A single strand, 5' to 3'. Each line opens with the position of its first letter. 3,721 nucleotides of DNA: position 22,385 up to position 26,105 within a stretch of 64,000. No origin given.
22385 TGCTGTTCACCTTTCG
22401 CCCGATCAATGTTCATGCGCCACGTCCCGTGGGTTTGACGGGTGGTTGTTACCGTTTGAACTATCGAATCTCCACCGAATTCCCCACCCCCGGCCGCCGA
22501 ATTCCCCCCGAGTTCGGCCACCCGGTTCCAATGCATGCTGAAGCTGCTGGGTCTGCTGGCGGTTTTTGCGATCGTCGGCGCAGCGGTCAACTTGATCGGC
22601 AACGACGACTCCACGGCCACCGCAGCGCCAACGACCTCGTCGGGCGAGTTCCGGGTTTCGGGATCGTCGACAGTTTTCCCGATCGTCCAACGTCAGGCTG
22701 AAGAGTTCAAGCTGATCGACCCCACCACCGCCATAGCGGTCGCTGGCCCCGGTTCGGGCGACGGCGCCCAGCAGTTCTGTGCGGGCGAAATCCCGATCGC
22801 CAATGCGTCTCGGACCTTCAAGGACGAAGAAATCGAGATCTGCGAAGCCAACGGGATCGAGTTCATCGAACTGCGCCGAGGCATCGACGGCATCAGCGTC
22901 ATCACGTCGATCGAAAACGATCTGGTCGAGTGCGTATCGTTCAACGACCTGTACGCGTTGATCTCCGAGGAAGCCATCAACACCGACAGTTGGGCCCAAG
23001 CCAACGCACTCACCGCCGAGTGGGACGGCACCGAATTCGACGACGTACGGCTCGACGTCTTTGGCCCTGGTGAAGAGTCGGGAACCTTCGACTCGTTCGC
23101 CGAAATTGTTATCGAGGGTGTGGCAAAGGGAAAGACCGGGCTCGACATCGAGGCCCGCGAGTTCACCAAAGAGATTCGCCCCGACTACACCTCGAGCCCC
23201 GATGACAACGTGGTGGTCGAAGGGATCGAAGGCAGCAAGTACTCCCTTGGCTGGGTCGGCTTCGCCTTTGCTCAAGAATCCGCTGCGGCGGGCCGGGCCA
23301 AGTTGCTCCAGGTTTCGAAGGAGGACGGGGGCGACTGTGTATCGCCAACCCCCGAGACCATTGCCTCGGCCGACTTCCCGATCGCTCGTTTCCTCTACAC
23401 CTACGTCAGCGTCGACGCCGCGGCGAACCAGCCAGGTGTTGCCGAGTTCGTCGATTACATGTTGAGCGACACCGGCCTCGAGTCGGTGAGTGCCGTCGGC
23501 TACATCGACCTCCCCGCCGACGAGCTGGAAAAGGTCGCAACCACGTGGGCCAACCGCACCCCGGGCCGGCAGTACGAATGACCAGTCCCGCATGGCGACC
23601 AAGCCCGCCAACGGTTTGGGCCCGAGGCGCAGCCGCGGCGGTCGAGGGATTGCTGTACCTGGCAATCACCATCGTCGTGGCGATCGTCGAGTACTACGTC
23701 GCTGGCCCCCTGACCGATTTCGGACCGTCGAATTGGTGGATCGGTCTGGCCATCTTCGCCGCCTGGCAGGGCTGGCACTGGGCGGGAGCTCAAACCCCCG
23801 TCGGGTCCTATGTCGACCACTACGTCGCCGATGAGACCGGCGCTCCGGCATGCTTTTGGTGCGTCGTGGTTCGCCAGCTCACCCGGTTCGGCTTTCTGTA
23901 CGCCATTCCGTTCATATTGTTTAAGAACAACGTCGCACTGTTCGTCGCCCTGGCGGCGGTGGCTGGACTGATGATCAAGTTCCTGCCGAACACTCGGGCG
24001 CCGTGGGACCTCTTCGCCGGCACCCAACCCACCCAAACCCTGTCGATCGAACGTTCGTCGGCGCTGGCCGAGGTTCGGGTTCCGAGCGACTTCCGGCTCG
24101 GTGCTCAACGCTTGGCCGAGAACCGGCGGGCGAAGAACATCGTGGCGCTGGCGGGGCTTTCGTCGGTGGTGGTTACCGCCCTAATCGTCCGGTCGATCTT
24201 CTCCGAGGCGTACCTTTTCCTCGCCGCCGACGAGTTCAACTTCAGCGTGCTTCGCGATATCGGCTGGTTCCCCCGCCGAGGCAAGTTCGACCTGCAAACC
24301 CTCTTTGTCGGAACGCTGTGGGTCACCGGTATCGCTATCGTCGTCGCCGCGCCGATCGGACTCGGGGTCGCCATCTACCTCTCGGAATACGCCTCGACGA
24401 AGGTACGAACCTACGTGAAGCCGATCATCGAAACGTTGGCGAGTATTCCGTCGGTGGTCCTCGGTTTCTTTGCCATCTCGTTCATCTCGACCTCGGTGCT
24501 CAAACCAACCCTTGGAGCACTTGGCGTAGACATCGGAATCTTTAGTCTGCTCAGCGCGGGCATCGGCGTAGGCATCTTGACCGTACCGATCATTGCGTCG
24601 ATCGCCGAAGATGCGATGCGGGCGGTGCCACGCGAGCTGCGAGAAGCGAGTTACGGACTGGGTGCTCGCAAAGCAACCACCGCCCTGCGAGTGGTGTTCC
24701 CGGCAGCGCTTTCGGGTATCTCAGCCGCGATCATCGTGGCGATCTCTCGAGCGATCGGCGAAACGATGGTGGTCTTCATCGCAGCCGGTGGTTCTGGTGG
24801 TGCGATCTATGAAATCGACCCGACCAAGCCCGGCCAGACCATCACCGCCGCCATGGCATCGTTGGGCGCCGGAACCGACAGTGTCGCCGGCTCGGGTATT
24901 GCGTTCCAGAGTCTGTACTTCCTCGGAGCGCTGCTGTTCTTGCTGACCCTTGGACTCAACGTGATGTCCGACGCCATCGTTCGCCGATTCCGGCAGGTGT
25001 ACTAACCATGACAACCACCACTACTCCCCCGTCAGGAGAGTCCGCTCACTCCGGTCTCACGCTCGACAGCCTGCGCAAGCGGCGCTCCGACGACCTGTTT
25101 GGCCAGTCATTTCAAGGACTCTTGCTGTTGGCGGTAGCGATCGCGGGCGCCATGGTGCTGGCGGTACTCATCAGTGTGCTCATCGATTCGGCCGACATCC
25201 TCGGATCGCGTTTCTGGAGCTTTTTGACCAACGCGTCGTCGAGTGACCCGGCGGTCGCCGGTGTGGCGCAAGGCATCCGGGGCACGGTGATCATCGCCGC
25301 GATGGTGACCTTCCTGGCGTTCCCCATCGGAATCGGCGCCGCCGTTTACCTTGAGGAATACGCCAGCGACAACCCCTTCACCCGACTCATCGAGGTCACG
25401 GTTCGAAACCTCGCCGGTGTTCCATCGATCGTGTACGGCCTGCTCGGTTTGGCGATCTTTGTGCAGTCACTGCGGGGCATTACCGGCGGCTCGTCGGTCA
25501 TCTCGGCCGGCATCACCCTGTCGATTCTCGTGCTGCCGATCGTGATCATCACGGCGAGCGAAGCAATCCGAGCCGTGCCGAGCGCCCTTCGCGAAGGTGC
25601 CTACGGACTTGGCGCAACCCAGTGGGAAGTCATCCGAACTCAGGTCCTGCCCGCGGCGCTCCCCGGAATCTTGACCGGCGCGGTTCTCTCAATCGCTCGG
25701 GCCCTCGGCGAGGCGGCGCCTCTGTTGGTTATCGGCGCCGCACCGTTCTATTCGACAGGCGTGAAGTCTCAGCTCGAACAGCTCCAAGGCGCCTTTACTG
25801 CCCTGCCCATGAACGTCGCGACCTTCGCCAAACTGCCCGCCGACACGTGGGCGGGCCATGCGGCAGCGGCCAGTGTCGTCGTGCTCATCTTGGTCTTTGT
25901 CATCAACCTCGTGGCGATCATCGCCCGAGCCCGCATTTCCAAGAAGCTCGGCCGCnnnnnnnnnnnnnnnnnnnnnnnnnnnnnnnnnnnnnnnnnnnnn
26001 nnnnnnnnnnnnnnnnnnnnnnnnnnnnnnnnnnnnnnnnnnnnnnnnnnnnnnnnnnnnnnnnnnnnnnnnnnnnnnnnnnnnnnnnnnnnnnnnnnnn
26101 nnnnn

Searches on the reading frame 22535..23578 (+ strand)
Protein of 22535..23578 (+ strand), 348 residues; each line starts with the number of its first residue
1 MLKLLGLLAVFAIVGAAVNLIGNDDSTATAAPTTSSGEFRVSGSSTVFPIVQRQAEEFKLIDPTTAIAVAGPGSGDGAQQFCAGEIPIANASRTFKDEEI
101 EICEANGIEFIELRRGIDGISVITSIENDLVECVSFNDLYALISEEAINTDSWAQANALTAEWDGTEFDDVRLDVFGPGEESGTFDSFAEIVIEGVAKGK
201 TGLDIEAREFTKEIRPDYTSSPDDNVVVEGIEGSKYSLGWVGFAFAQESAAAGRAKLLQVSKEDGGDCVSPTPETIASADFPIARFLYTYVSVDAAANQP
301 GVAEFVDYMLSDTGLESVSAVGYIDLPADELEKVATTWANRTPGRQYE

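Call 3: search_protein_families(library=pfam, proteins=[window:22535-23578:+], max_evalue=0.01)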
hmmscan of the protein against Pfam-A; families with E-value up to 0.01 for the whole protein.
window:22535-23578:+ (348 aa): 1 family
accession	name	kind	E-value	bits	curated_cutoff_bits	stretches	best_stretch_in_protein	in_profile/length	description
PF12849.12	PBP_like_2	-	7e-31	108.4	27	1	28-312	1-266/267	PBP superfamily domain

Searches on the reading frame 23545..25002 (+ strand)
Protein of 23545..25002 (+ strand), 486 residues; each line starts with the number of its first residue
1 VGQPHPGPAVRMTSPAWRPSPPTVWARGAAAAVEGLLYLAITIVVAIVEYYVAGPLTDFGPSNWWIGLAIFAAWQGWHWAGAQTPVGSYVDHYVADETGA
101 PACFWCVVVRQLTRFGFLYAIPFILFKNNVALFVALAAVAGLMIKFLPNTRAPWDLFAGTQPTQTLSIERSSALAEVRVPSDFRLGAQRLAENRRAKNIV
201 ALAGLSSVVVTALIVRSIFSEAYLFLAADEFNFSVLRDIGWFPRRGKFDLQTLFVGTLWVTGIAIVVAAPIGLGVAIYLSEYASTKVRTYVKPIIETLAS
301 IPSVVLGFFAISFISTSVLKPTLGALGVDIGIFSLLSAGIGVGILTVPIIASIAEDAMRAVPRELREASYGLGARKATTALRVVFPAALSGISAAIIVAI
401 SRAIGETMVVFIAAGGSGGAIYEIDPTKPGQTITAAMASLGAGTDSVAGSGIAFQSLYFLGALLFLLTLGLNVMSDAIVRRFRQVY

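Call 3: search_protein_families(library=pfam, proteins=[window:23545-25002:+], max_evalue=0.01)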
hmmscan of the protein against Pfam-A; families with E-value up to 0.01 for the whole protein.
window:23545-25002:+ (486 aa): 2 families
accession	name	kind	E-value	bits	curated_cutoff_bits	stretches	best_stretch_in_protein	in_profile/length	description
PF00528.27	BPD_transp_1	-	9.2e-15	55.3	26.4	1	272-483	1-183/184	Binding-protein-dependent transport system inner membrane component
PF06271.18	RDD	-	0.00062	20.5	24.1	1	22-159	2-137/137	RDD family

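Call 69: search_protein_families(library=pfam, proteins=[window:23578-25002:+], max_evalue=0.05)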
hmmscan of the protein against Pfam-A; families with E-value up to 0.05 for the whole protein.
window:23578-25002:+ (475 aa): 2 families
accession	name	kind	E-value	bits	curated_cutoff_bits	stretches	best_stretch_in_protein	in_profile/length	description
PF00528.27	BPD_transp_1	-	8.2e-15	55.4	26.4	1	261-472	1-183/184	Binding-protein-dependent transport system inner membrane component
PF06271.18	RDD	-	0.00059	20.6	24.1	1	11-148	2-137/137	RDD family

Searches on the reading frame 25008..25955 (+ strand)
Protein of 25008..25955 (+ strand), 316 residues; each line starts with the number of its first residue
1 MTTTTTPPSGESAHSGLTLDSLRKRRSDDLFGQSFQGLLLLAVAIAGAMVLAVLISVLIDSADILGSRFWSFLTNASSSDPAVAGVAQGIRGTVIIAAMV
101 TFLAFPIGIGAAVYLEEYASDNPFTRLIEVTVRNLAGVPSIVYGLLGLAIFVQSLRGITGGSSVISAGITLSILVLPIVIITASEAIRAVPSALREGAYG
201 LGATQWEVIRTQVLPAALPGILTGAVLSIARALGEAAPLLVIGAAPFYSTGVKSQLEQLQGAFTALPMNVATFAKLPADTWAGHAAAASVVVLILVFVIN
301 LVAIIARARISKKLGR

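Call 3: search_protein_families(library=pfam, proteins=[window:25008-25955:+], max_evalue=0.01)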
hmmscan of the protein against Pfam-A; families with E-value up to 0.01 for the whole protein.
window:25008-25955:+ (316 aa): 1 family
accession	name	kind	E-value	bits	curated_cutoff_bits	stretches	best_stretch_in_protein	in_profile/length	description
PF00528.27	BPD_transp_1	-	1.4e-19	71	26.4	1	105-314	2-182/184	Binding-protein-dependent transport system inner membrane component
